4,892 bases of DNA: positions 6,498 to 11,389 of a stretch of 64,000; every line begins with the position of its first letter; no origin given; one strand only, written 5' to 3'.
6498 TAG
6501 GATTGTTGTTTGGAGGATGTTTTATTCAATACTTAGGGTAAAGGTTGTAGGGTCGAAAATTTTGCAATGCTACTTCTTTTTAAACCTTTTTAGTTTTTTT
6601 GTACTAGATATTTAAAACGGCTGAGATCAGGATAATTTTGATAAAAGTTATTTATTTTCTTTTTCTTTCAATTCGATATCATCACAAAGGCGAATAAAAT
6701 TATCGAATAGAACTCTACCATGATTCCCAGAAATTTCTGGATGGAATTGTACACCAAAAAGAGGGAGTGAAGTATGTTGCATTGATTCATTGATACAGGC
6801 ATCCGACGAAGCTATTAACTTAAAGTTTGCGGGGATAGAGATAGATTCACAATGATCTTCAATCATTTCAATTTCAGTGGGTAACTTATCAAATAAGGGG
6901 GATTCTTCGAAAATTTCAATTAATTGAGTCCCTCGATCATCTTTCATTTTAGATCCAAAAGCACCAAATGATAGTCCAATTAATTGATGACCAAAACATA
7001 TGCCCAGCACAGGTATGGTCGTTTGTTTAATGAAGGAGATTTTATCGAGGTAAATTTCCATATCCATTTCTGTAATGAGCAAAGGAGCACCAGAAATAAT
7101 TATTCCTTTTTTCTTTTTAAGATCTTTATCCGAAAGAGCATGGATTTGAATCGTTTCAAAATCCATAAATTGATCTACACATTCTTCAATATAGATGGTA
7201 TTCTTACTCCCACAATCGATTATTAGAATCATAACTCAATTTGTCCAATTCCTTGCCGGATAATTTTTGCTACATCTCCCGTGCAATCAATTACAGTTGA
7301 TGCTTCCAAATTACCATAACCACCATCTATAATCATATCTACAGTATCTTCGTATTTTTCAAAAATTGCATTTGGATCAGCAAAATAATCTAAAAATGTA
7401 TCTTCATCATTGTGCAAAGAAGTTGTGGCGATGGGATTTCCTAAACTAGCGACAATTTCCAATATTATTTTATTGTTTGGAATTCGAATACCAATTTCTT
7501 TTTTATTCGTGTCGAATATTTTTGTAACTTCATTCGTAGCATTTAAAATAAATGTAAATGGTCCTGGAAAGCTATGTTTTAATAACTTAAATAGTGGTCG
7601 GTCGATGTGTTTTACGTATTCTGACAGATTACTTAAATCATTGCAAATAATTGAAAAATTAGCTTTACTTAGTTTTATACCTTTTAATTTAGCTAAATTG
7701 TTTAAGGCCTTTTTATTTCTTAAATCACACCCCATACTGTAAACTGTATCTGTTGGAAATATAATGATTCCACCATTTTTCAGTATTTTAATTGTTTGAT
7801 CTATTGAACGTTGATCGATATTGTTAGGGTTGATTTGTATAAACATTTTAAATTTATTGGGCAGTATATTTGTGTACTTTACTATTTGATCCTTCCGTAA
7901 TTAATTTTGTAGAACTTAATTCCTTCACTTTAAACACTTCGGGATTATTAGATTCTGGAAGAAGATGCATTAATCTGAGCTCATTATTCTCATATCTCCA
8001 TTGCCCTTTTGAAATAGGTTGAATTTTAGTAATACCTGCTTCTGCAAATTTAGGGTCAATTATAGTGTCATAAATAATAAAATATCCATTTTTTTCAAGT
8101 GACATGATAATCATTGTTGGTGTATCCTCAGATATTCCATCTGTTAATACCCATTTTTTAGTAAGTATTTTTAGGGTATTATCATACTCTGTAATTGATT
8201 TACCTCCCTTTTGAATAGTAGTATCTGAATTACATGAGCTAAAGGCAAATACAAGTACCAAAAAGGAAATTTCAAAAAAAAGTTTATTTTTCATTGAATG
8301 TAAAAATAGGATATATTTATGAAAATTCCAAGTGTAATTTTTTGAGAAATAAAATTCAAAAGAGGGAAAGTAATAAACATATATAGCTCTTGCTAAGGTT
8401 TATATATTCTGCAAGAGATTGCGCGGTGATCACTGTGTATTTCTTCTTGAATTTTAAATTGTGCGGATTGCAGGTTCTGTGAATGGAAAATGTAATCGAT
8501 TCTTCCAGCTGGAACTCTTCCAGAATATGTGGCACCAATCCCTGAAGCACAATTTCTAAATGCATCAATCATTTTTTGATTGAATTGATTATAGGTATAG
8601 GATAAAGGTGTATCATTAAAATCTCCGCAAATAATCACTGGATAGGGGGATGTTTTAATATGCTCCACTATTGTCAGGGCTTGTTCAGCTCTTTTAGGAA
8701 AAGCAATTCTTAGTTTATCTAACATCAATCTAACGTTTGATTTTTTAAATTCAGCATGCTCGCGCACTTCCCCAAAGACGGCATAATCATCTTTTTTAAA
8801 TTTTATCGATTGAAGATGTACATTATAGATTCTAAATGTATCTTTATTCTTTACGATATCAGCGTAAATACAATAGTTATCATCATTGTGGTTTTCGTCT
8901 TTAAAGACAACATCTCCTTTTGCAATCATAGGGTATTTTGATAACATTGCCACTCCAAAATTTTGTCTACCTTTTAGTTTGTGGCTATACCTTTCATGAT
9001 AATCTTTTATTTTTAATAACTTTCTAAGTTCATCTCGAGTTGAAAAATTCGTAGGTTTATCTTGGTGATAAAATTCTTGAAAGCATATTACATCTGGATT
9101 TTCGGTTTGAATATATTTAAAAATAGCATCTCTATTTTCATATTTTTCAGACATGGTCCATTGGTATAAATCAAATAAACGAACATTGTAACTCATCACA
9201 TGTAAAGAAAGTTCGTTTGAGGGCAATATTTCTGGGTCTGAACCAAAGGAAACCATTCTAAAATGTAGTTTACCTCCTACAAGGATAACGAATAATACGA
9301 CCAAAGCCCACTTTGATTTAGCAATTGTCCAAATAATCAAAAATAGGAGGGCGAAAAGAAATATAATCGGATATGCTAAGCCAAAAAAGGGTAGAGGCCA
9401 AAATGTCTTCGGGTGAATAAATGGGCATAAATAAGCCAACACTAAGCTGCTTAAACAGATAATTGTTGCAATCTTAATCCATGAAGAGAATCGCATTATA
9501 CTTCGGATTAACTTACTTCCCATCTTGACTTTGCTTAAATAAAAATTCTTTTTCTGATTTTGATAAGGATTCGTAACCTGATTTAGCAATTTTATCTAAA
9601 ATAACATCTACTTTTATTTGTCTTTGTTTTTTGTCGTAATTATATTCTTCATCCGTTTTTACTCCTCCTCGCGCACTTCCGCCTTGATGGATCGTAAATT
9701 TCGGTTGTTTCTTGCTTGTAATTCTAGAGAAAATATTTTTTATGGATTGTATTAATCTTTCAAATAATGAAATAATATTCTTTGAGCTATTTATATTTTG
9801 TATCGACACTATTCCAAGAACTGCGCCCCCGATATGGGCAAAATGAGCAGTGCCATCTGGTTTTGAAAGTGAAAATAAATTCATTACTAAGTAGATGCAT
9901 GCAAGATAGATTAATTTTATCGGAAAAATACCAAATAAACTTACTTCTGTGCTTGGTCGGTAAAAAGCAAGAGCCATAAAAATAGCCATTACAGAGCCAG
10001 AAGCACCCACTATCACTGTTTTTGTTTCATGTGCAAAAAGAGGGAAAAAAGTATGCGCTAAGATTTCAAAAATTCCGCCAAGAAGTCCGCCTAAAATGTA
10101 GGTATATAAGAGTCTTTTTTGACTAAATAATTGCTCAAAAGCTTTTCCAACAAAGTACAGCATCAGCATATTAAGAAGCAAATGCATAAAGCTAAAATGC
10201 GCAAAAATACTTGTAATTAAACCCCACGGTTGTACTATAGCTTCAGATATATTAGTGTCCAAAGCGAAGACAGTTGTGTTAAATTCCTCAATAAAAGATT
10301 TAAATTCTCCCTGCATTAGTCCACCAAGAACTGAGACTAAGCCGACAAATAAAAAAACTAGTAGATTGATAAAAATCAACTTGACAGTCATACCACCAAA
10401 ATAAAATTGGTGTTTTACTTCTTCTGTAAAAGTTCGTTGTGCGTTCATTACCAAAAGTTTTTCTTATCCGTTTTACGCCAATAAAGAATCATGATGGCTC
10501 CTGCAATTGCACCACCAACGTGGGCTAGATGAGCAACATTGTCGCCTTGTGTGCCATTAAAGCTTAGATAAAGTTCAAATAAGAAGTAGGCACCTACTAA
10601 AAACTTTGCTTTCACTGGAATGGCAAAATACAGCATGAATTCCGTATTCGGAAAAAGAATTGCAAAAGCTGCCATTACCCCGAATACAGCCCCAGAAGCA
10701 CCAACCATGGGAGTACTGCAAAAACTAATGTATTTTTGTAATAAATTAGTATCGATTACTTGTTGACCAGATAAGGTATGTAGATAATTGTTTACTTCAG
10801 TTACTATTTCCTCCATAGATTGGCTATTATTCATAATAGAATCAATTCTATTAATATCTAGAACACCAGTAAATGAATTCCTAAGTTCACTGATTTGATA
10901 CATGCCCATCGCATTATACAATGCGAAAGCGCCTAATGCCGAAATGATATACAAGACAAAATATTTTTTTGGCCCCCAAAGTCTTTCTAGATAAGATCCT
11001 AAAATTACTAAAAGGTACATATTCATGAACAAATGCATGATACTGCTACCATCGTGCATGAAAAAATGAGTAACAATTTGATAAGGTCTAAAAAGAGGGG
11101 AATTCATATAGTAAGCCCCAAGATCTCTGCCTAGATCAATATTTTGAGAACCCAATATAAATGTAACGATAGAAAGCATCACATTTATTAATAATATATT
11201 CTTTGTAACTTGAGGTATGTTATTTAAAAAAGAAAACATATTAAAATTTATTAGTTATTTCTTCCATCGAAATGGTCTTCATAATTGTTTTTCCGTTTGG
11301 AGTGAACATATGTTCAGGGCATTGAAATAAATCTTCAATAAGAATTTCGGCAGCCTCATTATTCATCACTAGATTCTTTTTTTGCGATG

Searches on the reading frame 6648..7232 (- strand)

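Call 82: search_protein_families(library=pfam, proteins=[window:6648-7232:-], max_evalue=0.0001)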
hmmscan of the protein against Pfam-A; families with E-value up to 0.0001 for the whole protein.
window:6648-7232:- (194 aa): 2 families
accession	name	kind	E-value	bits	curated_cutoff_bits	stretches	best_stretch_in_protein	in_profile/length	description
PF00117.34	GATase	-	1.4e-26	93.7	22.8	1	3-180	1-188/190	Glutamine amidotransferase class-I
PF07722.19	Peptidase_C26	-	3.1e-06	27.6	20.5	1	69-166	102-219/219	Peptidase C26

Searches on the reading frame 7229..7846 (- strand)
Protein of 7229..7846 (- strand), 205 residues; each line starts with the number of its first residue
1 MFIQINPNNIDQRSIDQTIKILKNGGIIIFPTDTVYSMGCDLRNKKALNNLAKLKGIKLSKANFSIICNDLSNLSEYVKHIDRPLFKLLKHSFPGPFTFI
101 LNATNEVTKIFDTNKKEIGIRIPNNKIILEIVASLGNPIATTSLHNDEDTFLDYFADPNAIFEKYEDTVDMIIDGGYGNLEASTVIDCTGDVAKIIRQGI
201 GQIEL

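Call 82: search_protein_families(library=pfam, proteins=[window:7229-7846:-], max_evalue=0.0001)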
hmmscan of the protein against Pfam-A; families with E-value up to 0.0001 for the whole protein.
window:7229-7846:- (205 aa): 1 family
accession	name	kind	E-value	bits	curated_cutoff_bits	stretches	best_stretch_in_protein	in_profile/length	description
PF01300.24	Sua5_yciO_yrdC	-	1.1e-45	155.8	25.1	1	20-199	1-178/178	Telomere recombination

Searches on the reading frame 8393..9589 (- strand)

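Call 82: search_protein_families(library=pfam, proteins=[window:8393-9589:-], max_evalue=0.0001)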
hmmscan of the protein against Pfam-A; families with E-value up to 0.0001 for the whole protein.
window:8393-9589:- (398 aa): 1 family
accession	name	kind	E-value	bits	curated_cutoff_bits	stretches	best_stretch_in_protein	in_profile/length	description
PF03372.29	Exo_endo_phos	-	3.6e-23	82.9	24.5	1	132-388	1-225/225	Endonuclease/Exonuclease/phosphatase family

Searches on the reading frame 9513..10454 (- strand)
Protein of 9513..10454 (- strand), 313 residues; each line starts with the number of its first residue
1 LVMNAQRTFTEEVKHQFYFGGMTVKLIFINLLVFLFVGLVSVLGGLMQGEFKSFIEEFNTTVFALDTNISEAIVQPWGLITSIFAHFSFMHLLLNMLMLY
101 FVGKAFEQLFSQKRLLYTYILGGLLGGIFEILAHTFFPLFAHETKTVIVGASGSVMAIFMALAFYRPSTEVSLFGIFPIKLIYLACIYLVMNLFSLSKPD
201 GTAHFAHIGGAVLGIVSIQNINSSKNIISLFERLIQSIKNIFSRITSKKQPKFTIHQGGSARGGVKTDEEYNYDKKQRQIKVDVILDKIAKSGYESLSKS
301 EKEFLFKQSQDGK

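Call 82: search_protein_families(library=pfam, proteins=[window:9513-10454:-], max_evalue=0.0001)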
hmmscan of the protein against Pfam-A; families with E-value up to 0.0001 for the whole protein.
window:9513-10454:- (313 aa): 3 families
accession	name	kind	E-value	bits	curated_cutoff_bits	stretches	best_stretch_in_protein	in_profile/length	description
PF01694.28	Rhomboid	-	6.9e-26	91.6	22.6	1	75-216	3-135/143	Rhomboid domain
PF20216.3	DUF6576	-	4.2e-12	46.5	27.3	1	268-309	4-45/47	Family of unknown function (DUF6576)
PF08551.15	DUF1751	-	1.8e-05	25.7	22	1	73-161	5-96/99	Eukaryotic integral membrane protein (DUF1751)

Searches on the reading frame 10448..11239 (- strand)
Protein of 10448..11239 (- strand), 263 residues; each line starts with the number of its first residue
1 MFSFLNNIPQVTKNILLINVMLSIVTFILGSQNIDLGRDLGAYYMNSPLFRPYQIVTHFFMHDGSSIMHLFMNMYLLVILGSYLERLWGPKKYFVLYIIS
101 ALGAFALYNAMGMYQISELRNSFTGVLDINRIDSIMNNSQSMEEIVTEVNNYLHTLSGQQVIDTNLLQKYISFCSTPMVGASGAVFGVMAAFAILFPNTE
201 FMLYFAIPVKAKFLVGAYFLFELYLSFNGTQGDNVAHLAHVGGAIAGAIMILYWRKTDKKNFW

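Call 82: search_protein_families(library=pfam, proteins=[window:10448-11239:-], max_evalue=0.0001)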
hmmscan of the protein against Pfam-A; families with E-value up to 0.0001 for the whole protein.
window:10448-11239:- (263 aa): 2 families
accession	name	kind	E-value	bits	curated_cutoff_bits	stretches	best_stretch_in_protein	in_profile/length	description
PF01694.28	Rhomboid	-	1.2e-22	81.1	22.6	2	160-255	50-141/143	Rhomboid domain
PF08551.15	DUF1751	-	5.3e-06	27.4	22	1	49-102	5-56/99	Eukaryotic integral membrane protein (DUF1751)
